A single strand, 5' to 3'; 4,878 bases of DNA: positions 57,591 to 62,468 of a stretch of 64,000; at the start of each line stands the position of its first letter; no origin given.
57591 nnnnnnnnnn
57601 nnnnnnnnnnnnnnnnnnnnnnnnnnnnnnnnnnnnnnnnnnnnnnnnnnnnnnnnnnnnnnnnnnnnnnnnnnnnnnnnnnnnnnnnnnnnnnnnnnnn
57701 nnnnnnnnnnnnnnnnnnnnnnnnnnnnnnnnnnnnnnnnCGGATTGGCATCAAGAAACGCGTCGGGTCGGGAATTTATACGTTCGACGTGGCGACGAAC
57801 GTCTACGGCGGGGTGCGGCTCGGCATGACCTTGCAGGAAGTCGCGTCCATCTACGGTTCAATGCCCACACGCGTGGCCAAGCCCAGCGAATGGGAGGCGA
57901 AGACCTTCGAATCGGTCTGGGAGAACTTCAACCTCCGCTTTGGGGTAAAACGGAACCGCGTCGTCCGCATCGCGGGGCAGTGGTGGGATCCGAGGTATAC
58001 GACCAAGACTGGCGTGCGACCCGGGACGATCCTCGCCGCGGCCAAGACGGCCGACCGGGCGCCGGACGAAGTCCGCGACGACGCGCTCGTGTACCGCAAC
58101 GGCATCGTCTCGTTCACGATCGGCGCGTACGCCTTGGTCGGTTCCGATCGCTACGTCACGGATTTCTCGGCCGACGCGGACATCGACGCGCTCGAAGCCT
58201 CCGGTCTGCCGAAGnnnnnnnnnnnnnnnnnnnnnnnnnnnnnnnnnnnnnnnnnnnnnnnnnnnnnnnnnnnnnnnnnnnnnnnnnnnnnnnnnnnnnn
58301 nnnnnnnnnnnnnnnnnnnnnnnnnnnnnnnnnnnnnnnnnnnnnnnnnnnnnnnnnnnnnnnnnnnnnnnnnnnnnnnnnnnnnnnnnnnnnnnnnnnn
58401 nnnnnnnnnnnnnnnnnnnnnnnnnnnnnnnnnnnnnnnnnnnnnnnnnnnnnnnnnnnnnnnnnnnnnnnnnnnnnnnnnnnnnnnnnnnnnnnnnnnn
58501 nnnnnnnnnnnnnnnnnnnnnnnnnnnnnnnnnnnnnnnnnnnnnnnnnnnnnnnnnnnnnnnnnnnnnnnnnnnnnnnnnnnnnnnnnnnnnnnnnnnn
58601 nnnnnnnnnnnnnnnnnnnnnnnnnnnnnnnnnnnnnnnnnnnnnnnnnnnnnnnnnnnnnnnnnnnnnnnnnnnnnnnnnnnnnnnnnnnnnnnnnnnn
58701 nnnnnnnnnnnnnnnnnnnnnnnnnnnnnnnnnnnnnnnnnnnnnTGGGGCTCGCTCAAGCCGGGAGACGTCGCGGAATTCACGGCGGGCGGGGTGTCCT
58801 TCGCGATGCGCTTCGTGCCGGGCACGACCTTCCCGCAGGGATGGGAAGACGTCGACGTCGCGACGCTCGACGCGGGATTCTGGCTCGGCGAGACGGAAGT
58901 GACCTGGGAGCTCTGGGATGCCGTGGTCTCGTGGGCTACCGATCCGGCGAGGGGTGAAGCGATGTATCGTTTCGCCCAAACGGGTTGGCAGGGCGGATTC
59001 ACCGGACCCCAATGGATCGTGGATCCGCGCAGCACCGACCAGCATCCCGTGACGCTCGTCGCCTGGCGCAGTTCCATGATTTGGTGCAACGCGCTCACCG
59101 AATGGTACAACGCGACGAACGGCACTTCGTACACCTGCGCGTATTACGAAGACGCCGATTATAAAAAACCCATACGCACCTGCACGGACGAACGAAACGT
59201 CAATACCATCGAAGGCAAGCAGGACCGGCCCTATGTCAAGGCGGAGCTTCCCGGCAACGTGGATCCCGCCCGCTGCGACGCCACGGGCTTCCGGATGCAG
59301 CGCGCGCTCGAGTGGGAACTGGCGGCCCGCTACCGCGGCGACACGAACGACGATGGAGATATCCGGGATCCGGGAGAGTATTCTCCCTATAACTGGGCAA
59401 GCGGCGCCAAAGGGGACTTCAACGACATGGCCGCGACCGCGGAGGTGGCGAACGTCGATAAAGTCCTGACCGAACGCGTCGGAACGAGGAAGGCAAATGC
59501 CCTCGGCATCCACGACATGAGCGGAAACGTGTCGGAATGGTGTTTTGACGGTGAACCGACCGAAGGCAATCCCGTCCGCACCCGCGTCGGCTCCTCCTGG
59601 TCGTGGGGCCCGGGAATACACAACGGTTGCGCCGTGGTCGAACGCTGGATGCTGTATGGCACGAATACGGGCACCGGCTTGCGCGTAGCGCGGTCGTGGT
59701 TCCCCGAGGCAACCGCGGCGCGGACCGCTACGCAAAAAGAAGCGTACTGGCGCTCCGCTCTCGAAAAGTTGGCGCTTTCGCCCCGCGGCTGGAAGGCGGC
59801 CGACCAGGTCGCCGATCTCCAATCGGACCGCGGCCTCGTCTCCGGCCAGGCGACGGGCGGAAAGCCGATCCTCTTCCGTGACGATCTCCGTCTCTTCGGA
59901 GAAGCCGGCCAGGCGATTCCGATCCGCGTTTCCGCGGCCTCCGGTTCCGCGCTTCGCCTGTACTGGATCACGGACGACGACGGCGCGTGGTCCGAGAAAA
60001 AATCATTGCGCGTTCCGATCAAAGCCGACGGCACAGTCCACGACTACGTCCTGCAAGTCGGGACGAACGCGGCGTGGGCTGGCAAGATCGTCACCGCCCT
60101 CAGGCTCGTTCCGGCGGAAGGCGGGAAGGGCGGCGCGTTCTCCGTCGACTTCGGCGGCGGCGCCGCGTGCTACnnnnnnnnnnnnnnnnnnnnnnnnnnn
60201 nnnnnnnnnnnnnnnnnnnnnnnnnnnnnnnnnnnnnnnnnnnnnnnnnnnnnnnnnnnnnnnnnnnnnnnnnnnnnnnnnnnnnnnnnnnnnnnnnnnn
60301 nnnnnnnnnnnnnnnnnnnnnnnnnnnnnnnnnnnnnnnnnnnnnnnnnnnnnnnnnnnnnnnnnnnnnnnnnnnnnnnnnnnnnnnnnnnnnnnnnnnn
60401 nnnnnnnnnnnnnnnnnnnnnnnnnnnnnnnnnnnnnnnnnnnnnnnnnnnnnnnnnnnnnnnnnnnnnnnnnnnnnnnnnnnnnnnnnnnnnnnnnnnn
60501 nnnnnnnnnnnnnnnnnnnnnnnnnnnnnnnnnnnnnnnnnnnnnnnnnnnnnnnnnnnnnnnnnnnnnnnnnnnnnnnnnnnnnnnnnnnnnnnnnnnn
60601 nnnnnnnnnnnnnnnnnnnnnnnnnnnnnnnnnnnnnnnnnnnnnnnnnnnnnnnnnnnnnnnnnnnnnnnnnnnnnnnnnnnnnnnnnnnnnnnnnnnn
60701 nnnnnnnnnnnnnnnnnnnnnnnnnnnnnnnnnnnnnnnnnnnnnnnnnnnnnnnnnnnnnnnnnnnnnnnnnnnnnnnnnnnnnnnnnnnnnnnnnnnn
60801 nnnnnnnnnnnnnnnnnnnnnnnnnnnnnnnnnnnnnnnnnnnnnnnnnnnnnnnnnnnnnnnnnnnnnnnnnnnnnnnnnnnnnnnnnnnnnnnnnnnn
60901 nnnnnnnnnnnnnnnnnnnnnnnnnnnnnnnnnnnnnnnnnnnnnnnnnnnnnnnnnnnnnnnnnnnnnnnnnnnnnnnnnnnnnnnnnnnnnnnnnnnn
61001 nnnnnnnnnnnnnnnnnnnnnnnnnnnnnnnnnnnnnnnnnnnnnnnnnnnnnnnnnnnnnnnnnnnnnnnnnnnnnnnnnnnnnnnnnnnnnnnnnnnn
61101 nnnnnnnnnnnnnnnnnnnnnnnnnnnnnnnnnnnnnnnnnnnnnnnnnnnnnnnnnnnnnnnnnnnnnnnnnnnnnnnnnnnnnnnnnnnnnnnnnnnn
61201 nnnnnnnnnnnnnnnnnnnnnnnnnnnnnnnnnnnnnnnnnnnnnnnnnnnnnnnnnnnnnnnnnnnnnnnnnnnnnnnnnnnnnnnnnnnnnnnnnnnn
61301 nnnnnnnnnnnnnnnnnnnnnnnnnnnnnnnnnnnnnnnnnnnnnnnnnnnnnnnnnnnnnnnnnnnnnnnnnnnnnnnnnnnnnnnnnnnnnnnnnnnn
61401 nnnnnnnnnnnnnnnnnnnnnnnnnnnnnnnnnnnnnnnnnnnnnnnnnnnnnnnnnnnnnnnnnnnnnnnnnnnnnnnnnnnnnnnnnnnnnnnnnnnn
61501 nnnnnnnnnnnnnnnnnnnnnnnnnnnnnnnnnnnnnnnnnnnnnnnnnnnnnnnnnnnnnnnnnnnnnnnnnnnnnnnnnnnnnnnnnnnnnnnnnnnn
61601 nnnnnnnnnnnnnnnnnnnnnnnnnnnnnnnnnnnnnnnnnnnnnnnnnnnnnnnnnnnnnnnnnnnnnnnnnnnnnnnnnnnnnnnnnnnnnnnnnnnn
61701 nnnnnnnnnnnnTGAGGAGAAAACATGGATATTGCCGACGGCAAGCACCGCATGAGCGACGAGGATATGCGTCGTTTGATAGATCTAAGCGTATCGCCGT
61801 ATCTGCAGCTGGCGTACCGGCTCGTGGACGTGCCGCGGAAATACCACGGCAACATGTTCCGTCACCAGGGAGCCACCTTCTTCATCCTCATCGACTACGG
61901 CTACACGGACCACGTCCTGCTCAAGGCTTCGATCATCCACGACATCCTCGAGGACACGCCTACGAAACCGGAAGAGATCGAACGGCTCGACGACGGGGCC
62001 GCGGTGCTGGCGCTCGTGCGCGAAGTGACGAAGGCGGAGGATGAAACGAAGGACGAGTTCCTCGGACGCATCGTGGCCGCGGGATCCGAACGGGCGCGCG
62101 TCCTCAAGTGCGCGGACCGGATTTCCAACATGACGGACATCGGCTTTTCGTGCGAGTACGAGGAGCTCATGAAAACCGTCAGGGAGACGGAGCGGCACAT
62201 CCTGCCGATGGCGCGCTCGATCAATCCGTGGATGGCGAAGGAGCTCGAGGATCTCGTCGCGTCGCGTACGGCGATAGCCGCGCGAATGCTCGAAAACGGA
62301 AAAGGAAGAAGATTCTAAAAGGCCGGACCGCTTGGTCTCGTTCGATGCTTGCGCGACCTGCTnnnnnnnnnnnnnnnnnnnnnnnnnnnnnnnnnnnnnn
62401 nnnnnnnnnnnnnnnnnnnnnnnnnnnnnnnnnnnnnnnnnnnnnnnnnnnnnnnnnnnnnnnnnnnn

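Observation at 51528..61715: Tandem giant paralogues (1450 and 1943 aa) with collinear modular architecture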

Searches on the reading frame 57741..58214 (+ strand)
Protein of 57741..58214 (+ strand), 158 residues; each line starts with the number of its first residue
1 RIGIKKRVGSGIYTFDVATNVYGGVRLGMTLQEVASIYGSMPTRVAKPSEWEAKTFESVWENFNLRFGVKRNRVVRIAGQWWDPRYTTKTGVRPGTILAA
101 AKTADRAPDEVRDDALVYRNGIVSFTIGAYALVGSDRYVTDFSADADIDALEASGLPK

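Call 77: search_protein_families(library=pfam, proteins=[window:57741-58214:+], max_evalue=10)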
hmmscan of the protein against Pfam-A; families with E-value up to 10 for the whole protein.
window:57741-58214:+ (158 aa): 1 family
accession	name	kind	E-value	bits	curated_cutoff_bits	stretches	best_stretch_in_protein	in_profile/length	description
PF24410.1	wHTH-HSP90_Na-assoc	-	0.0023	18.7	23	1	80-113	19-48/55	wHTH-Hsp90_Na associated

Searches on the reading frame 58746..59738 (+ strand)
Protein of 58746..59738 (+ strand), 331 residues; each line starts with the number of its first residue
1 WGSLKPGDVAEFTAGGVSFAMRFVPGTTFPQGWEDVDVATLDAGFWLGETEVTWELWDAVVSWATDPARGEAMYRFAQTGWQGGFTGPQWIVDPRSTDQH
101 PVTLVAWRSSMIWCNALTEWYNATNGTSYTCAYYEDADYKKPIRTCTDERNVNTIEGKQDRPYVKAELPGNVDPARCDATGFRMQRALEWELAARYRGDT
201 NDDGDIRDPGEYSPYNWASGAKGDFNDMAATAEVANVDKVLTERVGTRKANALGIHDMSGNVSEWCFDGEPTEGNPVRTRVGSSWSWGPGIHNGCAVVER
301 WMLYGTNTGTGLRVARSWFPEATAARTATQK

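Call 95: search_solved_structures(query=window:58746-59738:+, max_evalue=0.001, show_alignments=2)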
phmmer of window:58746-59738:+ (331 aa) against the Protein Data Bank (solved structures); distinct sequences matched with E-value up to 0.001: 2.
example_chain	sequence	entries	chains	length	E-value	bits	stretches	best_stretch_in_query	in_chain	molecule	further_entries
5aoh_A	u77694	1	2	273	4.2e-10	42.5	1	178-275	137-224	Spore coat protein CotH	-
2y3c_A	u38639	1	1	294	1.7e-07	34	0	11-62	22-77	TREPONEMA DENTICOLA VARIABLE PROTEIN 1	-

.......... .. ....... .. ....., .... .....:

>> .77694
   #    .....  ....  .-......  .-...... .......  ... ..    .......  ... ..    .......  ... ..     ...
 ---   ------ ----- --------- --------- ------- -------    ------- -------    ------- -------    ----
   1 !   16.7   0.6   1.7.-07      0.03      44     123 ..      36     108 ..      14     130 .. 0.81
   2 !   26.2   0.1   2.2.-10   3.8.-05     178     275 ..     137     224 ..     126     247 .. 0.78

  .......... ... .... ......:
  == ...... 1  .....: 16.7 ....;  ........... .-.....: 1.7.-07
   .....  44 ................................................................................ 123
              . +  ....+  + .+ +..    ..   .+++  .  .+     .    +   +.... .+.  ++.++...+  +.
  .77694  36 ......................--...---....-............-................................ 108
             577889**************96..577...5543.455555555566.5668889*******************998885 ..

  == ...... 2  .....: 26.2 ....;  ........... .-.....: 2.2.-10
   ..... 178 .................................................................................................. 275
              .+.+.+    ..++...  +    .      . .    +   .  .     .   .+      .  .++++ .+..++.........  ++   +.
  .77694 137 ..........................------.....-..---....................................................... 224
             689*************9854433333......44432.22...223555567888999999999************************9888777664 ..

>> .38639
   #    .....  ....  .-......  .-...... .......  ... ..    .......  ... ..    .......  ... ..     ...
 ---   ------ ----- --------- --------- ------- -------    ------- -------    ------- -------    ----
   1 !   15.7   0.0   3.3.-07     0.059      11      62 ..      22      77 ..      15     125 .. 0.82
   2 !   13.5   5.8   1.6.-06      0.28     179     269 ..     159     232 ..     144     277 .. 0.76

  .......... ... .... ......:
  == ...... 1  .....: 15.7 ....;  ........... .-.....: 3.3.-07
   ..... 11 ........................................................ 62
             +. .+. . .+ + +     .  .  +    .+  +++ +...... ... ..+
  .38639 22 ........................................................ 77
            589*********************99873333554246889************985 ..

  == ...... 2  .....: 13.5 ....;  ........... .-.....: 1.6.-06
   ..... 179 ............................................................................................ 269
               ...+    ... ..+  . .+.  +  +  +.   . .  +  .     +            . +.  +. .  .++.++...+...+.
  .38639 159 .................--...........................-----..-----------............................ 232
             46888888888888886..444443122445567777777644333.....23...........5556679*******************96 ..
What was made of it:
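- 58746..59693 (+): ORF2-specific FGE-sulfatase-like (C-type-lectin-fold) domain, about aa 955-1270. It has no CxxxxC catalytic motif. PDB relatives 5aoh and TvpA 2y3c (call 95).
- Closest known: FGE-type C-type-lectin-fold ligand-binding proteins such as Treponema denticola TvpA. Same: TvpA is among its closest solved relatives (call 95).
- ORF2 has an FGE-type C-type-lectin-like domain related to TvpA, a diversified ligand-binding protein (call 95). Its nearest solved relatives include the non-enzymatic TvpA (call 95).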

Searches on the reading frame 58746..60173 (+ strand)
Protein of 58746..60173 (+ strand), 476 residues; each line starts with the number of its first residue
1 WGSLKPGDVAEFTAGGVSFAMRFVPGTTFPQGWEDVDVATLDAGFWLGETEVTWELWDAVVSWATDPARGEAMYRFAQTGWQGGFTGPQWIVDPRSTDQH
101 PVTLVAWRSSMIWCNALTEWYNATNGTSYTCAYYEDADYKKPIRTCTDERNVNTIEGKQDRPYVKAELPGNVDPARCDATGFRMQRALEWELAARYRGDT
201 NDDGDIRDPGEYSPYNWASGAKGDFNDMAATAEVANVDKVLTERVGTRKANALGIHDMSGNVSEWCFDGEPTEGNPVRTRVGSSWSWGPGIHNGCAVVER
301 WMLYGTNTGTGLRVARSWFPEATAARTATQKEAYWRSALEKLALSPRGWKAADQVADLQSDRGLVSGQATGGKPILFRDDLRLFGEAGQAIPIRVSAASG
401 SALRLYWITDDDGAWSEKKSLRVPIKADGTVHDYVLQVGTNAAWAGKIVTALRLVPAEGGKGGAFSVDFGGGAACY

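Call 91: find_homologous_proteins(query=window:58746-60173:+, max_evalue=0.00001)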
Query window:58746-60173:+ (476 aa): 73 proteins with E <= 0.00001 among 8000 candidates.
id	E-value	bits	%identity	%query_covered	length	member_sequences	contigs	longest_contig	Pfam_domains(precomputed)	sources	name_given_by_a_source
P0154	2.0e-76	276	45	65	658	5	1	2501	PF03781.23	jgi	jgi:formylglycine-generating enzyme required for sulfatase activity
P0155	5.5e-69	251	42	67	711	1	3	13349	PF02018.24,PF03781.23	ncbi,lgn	-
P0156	2.6e-62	229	45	59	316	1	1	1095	PF03781.23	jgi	jgi:formylglycine-generating enzyme required for sulfatase activity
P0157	2.3e-60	223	45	59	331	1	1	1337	PF03781.23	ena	-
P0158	7.6e-59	218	42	66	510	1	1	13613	PF09479.17,PF03781.23,PF02368.25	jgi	jgi:uncharacterized repeat protein (TIGR02543 family)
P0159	2.0e-58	217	42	59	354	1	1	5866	PF03781.23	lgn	-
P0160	4.5e-58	215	41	62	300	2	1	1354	PF03781.23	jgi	-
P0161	8.9e-56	208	45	53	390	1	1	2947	PF03781.23,PF02368.25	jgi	jgi:sulfatase modifying factor 1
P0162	5.1e-54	202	47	56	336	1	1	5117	PF03781.23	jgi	jgi:formylglycine-generating enzyme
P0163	1.6e-50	191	44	59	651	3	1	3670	PF21605.4,PF16655.13,PF01108.24,PF25059.2,PF25788.3,PF24489.2,PF03781.23,PF00041.28,PF16656.12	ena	-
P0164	3.1e-50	190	43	59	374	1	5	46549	PF03781.23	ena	-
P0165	2.8e-49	186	39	66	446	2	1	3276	PF09479.17,PF03781.23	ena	-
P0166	7.2e-49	185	44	60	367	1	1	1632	PF03781.23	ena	-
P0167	1.2e-48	184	42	55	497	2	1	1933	PF25059.2,PF03781.23,PF00041.28,PF16656.12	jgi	jgi:formylglycine-generating enzyme required for sulfatase activity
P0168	4.4e-48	182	39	65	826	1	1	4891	PF13205.13,PF13287.13,PF13290.14,PF03781.23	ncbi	-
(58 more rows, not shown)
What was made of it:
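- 58746..59693 (+): 40-47% identical to many exported FGE-family proteins (call 91).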

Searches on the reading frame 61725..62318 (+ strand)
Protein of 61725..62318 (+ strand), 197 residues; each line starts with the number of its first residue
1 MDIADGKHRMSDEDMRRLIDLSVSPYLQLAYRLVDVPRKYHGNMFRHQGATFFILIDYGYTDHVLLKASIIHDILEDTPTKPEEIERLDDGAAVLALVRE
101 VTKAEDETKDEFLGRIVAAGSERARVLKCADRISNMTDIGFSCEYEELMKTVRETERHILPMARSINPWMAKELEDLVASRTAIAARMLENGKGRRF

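Call 14: search_protein_families(library=pfam, proteins=[window:61725-62318:+], max_evalue=0.001)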
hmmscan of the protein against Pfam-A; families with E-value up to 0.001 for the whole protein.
window:61725-62318:+ (197 aa): 1 family
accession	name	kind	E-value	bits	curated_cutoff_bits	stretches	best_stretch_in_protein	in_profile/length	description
PF13328.12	HD_4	-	0.00012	22.3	27.2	0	38-110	14-83/156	HD domain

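Call 16: search_protein_families(library=pfam, proteins=[window:61725-62318:+], max_evalue=10)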
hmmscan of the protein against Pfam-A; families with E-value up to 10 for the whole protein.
window:61725-62318:+ (197 aa): 2 families
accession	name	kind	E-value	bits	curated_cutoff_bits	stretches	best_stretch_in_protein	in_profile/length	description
PF13328.12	HD_4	-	0.00012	22.3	27.2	1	38-110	14-83/156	HD domain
PF01966.28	HD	-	0.0022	18.7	22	1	63-136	25-116/116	HD domain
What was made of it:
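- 61725..62318 (+): 197-aa HD-domain protein resembling the RelA/SpoT hydrolase domain. It starts 9 nt after the ORF2 stop and is probably in the same transcript. Pfam HD_4 and HD are weak (call 16).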

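Call 24: search_protein_families(library=padloc, proteins=[window:61725-62318:+], max_evalue=0.01)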
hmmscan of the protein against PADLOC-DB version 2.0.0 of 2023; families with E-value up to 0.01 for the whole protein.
window:61725-62318:+ (197 aa): 0 families

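Call 25: search_protein_families(library=ncbifam, proteins=[window:61725-62318:+], max_evalue=0.01)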
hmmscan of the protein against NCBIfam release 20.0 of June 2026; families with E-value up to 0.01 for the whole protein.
window:61725-62318:+ (197 aa): 2 families
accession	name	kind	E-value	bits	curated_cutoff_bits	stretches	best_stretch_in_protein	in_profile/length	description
TIGR00691.1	spoT_relA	subfamily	4.6e-11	41.8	499.2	1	61-177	36-160/687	RelA/SpoT family protein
NF008303.0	PRK11092.1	equivalog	2.3e-05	22.8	947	1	50-177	51-185/702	bifunctional GTP diphosphokinase/guanosine-3',5'-bis pyrophosphate 3'-pyrophosphohydrolase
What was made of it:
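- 61725..62318 (+): TIGR00691 E 4.6e-11, far below the family cut-off (call 25).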
